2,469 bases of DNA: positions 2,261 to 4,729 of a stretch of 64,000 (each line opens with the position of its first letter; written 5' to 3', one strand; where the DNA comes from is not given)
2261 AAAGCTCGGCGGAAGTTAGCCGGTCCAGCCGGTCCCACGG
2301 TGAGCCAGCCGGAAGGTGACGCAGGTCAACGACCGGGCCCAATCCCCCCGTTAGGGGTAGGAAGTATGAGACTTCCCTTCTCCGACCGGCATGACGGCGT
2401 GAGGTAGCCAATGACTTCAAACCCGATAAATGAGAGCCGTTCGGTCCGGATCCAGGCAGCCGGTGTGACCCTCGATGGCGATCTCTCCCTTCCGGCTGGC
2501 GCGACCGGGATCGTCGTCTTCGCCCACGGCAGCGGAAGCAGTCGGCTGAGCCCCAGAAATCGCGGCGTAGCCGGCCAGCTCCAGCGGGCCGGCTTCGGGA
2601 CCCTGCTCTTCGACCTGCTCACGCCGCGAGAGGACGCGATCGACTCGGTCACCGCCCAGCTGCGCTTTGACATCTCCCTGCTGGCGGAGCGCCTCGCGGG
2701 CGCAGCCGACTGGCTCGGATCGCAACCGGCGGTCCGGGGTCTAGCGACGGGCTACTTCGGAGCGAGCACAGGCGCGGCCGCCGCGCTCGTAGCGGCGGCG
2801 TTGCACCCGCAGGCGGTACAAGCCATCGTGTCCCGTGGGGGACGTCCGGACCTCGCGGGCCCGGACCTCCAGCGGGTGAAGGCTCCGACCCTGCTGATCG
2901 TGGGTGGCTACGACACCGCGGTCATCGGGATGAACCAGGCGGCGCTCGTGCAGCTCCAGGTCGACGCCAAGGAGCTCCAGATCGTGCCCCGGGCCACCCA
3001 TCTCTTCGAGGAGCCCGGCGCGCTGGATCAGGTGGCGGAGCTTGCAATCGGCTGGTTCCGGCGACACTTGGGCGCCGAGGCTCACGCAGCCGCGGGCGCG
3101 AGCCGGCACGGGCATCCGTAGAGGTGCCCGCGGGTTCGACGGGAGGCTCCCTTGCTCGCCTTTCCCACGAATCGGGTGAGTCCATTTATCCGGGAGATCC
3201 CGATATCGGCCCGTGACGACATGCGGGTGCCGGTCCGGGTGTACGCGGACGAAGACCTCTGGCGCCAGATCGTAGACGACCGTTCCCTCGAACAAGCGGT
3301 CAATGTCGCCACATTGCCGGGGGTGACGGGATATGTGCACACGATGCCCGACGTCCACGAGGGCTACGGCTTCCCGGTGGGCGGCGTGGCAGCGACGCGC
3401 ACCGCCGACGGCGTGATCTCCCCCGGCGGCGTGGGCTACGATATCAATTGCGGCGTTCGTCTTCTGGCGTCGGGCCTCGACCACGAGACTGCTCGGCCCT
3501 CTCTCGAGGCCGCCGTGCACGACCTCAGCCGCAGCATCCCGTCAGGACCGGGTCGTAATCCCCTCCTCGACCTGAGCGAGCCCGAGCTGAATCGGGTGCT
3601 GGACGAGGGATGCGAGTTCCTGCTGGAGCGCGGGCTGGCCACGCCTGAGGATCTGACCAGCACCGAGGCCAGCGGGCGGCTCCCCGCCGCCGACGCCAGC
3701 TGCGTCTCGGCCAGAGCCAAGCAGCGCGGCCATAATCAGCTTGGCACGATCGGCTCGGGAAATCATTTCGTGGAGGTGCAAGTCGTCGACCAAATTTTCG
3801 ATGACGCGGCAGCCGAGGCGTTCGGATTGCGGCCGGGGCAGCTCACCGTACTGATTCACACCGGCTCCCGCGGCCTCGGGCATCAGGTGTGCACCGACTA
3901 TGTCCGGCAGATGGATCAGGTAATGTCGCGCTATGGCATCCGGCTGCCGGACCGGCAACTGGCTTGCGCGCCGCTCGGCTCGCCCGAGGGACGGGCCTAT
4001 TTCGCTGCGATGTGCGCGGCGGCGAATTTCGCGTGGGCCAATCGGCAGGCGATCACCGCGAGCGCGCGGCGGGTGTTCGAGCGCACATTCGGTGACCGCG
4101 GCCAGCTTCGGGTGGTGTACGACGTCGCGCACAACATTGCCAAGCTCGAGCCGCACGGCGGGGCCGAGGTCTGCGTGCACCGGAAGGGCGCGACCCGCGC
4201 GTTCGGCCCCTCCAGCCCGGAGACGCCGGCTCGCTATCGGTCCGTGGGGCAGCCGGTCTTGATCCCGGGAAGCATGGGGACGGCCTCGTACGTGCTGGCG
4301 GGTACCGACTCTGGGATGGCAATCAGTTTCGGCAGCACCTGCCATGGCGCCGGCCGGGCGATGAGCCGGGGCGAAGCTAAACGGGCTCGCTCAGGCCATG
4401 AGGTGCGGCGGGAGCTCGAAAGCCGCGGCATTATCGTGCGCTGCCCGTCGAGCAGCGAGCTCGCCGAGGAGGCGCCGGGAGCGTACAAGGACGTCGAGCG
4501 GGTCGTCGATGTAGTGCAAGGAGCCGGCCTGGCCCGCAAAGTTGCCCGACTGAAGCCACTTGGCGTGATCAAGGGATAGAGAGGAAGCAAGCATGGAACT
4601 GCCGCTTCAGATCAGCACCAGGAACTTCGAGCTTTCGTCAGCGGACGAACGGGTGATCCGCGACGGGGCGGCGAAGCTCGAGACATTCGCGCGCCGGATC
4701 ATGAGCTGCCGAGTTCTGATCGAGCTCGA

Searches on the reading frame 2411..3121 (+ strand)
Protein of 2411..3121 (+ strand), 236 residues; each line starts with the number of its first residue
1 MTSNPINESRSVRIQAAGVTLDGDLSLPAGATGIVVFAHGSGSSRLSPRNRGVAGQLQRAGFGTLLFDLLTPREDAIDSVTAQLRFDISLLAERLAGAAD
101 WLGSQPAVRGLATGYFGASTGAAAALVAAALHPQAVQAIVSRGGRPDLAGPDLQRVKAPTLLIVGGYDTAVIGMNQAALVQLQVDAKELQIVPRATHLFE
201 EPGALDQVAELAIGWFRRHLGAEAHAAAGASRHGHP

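Call 72: search_protein_families(library=pfam, proteins=[window:2411-3121:+], max_evalue=0.00001)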
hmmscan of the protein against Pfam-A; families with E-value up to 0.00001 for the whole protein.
window:2411-3121:+ (236 aa): 1 family
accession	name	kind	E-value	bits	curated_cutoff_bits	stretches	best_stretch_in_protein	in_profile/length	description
PF12146.15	Hydrolase_4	-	7.2e-06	25.9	27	0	152-198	186-233/239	Serine aminopeptidase, S33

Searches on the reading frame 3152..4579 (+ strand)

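Call 72: search_protein_families(library=pfam, proteins=[window:3152-4579:+], max_evalue=0.00001)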
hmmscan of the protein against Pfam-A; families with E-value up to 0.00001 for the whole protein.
window:3152-4579:+ (475 aa): 1 family
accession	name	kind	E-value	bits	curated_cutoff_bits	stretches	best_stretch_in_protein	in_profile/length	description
PF01139.22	RtcB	-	5.1e-170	566.7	27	1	48-475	1-426/426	tRNA-splicing ligase RtcB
